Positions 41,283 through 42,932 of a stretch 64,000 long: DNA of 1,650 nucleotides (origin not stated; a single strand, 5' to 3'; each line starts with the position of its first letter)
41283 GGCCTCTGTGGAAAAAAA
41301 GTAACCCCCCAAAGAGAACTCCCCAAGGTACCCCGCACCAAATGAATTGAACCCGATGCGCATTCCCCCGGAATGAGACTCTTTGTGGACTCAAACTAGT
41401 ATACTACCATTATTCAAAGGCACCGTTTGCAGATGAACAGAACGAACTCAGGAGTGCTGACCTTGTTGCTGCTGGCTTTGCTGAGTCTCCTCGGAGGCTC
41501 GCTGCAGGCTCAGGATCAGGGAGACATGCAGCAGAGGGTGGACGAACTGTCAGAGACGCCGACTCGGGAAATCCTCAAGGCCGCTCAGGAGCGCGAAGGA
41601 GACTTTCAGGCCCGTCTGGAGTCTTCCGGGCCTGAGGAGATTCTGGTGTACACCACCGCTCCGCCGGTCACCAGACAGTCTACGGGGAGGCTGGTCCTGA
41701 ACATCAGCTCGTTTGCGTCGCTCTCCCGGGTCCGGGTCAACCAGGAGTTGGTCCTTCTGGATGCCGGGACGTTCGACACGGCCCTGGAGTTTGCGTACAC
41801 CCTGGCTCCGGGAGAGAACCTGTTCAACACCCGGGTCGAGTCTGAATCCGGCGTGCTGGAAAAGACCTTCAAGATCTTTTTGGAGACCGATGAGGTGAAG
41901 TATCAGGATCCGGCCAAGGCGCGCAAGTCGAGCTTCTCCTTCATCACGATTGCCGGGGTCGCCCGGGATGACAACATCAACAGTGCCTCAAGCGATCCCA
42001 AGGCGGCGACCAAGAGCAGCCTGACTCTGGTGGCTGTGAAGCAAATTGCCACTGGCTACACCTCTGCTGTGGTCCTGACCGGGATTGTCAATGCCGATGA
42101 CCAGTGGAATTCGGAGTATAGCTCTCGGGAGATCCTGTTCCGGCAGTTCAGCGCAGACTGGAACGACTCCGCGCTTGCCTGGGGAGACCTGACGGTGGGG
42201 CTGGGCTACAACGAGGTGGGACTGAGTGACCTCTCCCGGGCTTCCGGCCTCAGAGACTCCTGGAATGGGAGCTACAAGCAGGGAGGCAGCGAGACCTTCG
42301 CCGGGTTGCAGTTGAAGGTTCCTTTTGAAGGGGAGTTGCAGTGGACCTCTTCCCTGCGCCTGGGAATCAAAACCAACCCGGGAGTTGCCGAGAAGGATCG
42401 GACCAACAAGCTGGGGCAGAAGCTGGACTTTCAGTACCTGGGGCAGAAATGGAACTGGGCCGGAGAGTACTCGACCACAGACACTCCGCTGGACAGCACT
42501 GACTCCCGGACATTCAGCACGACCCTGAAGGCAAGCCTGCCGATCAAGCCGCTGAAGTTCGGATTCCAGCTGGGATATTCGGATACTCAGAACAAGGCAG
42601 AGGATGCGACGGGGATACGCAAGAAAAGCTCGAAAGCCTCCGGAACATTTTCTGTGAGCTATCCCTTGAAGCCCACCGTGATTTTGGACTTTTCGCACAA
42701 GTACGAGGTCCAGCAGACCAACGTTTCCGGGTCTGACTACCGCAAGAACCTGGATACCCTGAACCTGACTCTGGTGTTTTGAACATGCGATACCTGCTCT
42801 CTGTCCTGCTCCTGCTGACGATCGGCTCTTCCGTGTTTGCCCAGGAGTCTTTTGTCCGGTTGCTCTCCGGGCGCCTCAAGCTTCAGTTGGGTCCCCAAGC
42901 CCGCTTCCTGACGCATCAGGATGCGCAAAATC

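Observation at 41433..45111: Coupled operon of an OM beta-barrel, a secreted FecR-domain protein with an acidic tail, and a repeat-containing lipoprotein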

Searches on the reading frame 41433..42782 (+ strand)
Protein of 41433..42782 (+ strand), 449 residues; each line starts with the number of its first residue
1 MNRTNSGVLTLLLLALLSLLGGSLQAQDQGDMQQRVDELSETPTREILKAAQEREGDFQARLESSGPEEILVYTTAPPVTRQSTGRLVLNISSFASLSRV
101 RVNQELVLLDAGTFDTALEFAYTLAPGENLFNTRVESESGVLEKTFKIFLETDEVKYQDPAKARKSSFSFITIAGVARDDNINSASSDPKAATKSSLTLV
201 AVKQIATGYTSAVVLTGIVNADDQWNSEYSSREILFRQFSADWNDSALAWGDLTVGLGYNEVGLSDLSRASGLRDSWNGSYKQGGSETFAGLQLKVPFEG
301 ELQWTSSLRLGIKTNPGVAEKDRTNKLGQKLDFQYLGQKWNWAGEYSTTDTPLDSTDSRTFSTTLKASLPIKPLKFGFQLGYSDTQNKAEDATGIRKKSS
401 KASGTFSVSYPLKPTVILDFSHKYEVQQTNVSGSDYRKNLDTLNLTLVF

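Call 3: search_protein_families(library=pfam, proteins=[window:41433-42782:+], max_evalue=1)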
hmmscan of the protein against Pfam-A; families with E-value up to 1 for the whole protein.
window:41433-42782:+ (449 aa): 1 family
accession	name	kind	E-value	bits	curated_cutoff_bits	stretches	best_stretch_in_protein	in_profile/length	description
PF10082.15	BBP2_2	-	0.021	14.2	23.7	1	393-447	322-376/378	Putative beta-barrel porin 2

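Call 4: search_protein_families(library=ncbifam, proteins=[window:41433-42782:+], max_evalue=1)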
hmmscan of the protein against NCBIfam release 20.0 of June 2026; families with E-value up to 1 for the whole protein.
window:41433-42782:+ (449 aa): 0 families

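Call 6: search_solved_structures(query=window:41433-42782:+, max_evalue=10)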
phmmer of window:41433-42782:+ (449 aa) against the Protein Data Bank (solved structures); distinct sequences matched with E-value up to 10: 0.

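Call 7: find_homologous_proteins(query=window:41433-42782:+, max_evalue=0.001)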
Query window:41433-42782:+ (449 aa): 7 proteins with E <= 0.001 among 8000 candidates.
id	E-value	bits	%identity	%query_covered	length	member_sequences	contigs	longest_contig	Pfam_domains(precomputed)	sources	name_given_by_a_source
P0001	1.1e-288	975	100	100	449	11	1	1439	-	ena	-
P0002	2.7e-258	875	89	98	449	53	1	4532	-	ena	-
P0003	5.5e-160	551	60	97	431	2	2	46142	-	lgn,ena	-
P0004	6.8e-149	514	56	96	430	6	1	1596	-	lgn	-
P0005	5.2e-137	475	87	57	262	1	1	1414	-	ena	-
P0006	6.4e-100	353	43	88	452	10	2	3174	-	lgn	-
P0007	2.9e-94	334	42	90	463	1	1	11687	-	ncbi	-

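Call 9: find_encoding_contigs(protein=P0003, flank=8000, max_places=3)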
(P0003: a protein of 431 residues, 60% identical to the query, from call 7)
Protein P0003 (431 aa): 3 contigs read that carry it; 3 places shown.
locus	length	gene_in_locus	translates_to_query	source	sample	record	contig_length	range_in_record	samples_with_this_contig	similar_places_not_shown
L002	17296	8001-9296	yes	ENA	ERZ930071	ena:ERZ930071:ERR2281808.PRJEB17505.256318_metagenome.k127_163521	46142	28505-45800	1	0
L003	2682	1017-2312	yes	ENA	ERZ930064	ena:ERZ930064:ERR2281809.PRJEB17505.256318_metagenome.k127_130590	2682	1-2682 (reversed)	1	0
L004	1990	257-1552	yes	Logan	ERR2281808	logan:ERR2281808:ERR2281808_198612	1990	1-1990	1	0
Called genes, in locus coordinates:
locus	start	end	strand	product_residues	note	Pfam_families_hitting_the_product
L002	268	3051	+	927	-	PF07696:7TMR-DISMED2, PF07695:7TMR-DISM_7TM, PF00512:HisKA, PF02518:HATPase_c, PF00072:Response_reg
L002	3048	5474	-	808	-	PF07244:POTRA, PF01103:Omp85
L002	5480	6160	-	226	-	PF00005:ABC_tran, PF02463:SMC_N (faint), PF13304:AAA_21 (faint)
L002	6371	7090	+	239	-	PF00226:DnaJ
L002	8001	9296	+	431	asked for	-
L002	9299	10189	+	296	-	PF04773:FecR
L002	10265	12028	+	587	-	PF25021:TEN_NHL (faint), PF01436:NHL (faint)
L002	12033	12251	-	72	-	-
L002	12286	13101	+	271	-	PF01435:Peptidase_M48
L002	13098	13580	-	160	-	PF00583:Acetyltransf_1, PF13508:Acetyltransf_7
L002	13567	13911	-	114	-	-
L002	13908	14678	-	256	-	PF01048:PNP_UDP_1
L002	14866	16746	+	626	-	PF25794:SACS (faint), PF02518:HATPase_c (weak), PF13589:HATPase_c_3, PF00183:HSP90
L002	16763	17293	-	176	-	-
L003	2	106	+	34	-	?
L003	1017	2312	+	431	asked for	-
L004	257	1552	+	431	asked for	-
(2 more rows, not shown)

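Call 10: find_encoding_contigs(protein=P0007, flank=8000, max_places=3)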
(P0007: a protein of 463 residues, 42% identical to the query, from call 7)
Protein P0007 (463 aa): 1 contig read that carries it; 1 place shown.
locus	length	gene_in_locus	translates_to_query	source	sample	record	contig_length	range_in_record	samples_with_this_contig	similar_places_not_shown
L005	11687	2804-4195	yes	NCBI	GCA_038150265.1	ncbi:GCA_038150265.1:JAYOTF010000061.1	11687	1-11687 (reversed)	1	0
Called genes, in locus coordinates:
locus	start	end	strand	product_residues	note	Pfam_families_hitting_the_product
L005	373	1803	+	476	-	-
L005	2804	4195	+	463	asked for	-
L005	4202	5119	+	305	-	-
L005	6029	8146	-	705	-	-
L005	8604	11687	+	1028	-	?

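Call 11: find_encoding_contigs(protein=P0006, flank=8000, max_places=3)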
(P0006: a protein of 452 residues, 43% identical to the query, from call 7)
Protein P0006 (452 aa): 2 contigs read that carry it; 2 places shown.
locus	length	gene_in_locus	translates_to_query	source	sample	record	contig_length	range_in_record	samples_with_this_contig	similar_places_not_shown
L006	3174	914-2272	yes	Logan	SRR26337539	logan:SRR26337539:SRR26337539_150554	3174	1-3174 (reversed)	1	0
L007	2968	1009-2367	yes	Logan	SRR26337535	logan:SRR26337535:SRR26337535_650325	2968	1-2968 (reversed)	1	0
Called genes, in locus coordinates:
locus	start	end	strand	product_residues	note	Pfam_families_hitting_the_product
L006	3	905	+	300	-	?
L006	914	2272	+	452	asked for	-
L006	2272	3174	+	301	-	?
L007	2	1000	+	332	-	?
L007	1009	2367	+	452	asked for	-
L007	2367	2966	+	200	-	?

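Call 12: search_protein_families(library=pfam, proteins=[L002:9299-10189:+, L002:10265-12028:+, L005:4202-5119:+, L005:373-1803:+, L005:6029-8146:-, L006:3-905:+, L006:2272-3174:+, L007:2-1000:+], max_evalue=0.1)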
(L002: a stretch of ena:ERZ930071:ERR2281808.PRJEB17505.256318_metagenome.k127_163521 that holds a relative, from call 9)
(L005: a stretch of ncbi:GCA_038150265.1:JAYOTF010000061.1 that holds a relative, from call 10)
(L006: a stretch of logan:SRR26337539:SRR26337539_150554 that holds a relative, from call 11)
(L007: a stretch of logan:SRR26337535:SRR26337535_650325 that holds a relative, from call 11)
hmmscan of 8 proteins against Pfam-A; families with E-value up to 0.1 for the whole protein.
L002:9299-10189:+ (296 aa): 1 family
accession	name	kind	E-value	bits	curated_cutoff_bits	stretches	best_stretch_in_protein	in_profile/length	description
PF04773.18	FecR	-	2.9e-09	37.7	24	1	62-161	4-96/97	FecR protein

L002:10265-12028:+ (587 aa): 4 families
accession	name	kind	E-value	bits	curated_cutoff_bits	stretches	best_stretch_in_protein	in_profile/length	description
PF01436.27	NHL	-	2e-14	53.2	20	2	494-518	1-26/28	NHL repeat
PF25021.1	TEN_NHL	-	1.1e-06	28.4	27.1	1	365-543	135-312/357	Teneurin NHL domain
PF01731.26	Arylesterase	-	0.018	15.7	21.3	0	224-254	50-79/86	Arylesterase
PF05894.18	Podovirus_Gp16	-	0.081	12.8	25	0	312-372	187-246/331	Podovirus DNA encapsidation protein (Gp16)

L005:4202-5119:+ (305 aa): 1 family
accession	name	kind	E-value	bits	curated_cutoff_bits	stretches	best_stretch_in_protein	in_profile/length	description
PF04773.18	FecR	-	1.8e-12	48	24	1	60-156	2-97/97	FecR protein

L005:373-1803:+ (476 aa): 1 family
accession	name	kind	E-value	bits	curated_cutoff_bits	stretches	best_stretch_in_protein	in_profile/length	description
PF24125.1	Cds6_C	-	6.2e-12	46.2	27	1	339-441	3-111/111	Cds6 C-terminal NTF2-like domain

L005:6029-8146:- (705 aa): 0 families

L006:3-905:+ (300 aa): 1 family
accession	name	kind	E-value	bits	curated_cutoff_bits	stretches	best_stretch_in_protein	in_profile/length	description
PF24125.1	Cds6_C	-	3.6e-11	43.8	27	1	161-252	2-99/111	Cds6 C-terminal NTF2-like domain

L006:2272-3174:+ (301 aa): 1 family
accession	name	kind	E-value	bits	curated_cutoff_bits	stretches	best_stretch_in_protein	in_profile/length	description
PF04773.18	FecR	-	4.1e-14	53.2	24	1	60-156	2-97/97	FecR protein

L007:2-1000:+ (332 aa): 1 family
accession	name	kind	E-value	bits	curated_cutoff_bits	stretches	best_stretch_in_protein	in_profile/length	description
PF24125.1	Cds6_C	-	3.7e-11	43.7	27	1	193-284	2-99/111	Cds6 C-terminal NTF2-like domain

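Call 17: find_related_loci(query=A1, collection=genome_contigs, flank=8000)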
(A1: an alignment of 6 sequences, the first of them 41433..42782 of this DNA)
Query A1 (449 aa) in genome_contigs; peptide patterns used: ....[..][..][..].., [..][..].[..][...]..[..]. (x = any residue, [..] = any of these).
81 stretches matched a pattern; 5 encode a relative of the query (tblastn E <= 1e-3); 4 distinct loci.
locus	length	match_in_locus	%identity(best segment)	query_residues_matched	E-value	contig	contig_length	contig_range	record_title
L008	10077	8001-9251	59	15-449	2e-173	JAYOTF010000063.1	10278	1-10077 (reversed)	MAG: Deltaproteobacteria bacterium isolate 139566_S167_metabat_bins_sens.tsv.074 NODE_6765_length_10278_cov_6.833219, wh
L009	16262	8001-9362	40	7-449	1e-97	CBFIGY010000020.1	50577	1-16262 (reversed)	MAG: uncultured bacterium isolate Co_bin_836_permissive genome assembly, contig: Co_bin_836_permissive_c20, whole genome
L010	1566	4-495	62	286-449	7e-67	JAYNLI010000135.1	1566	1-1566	MAG: Bordetella sp. isolate 139542_COM_maxbin_bins.tsv.180 NODE_121906_length_1566_cov_11.693580, whole genome shotgun s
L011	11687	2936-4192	42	45-449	2e-101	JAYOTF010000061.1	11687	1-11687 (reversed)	MAG: Deltaproteobacteria bacterium isolate 139566_S167_metabat_bins_sens.tsv.074 NODE_5677_length_11687_cov_4.687672, wh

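Call 20: search_protein_families(library=pfam, proteins=[L009:9372-10283:+, L009:5395-7290:+, L009:4008-5465:+, L008:9257-10075:+], max_evalue=0.1)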
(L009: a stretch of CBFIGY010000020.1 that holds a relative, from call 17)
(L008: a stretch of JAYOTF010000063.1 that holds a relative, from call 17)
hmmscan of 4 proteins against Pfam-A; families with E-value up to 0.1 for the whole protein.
L009:9372-10283:+ (303 aa): 2 families
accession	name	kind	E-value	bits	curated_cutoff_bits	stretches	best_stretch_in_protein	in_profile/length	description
PF04773.18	FecR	-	1.1e-14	55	24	1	60-156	2-97/97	FecR protein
PF12693.12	GspL_C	-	0.031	14.6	29.6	1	203-259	43-98/158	GspL periplasmic domain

L009:5395-7290:+ (631 aa): 1 family
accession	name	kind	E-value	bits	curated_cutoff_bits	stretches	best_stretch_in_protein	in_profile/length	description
PF24125.1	Cds6_C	-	8.3e-12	45.8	27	1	494-596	3-111/111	Cds6 C-terminal NTF2-like domain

L009:4008-5465:+ (485 aa): 1 family
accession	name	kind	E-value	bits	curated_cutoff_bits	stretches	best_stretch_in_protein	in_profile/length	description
PF07705.17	CARDB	-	6.8e-08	33.1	22.7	1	257-365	2-99/101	CARDB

L008:9257-10075:+ (273 aa): 1 family
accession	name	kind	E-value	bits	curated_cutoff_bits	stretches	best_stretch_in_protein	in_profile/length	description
PF04773.18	FecR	-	2.2e-09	38.1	24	1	61-161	3-96/97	FecR protein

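Call 34: search_protein_representatives(alignment_id=A1)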
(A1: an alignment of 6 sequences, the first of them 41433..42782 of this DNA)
Query: 6 sequences, 450 profile positions. Proteins with E-value up to 0.001 (for the whole library): 158; up to 1e-10: 100; up to 1e-30: 18. The best 150 are listed.
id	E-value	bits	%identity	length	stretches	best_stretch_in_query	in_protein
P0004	7.7e-220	746.4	-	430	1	3-450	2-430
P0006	1.2e-212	722.7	-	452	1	1-450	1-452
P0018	1.4e-185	633.4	-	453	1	14-450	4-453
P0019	1.4e-114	399.5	-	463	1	30-450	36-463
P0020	1.1e-92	327.3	-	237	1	109-288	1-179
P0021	9.4e-83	294.6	-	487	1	67-450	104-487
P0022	1.7e-80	287.1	-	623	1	60-450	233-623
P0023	6.1e-67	242.4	-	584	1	65-450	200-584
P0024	2.9e-63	230.3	-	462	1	9-450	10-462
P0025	1.0e-55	205.4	-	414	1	61-450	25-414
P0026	1.1e-52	195.5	-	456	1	59-450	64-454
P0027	3.0e-52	194.0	-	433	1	65-450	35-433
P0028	3.3e-48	180.7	-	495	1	61-349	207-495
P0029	5.5e-46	173.4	-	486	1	66-450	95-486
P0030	3.0e-45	170.9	-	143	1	308-450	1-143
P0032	1.6e-32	129.0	-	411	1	63-450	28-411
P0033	2.6e-31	125.0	-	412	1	65-438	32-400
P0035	2.7e-29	118.4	-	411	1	62-450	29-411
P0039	7.1e-27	110.4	-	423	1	65-450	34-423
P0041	2.7e-26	108.4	-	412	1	65-450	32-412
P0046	4.0e-25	104.6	-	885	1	69-450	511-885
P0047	4.6e-25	104.4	-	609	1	60-353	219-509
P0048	5.4e-25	104.2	-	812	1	68-450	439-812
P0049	2.1e-24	102.2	-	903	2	70-450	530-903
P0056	1.1e-21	93.3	-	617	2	56-450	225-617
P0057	1.4e-21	92.9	-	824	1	65-450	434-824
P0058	4.2e-21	91.3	-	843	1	65-450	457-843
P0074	2.9e-19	85.3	-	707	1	39-450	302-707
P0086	2.8e-16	75.4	-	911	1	78-450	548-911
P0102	5.1e-13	64.7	-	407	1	69-442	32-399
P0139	6.5e-07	44.6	-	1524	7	99-148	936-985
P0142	1.1e-06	43.9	-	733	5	87-187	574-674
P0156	2.6e-05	39.3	-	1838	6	93-146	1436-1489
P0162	1.2e-04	37.2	-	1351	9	124-188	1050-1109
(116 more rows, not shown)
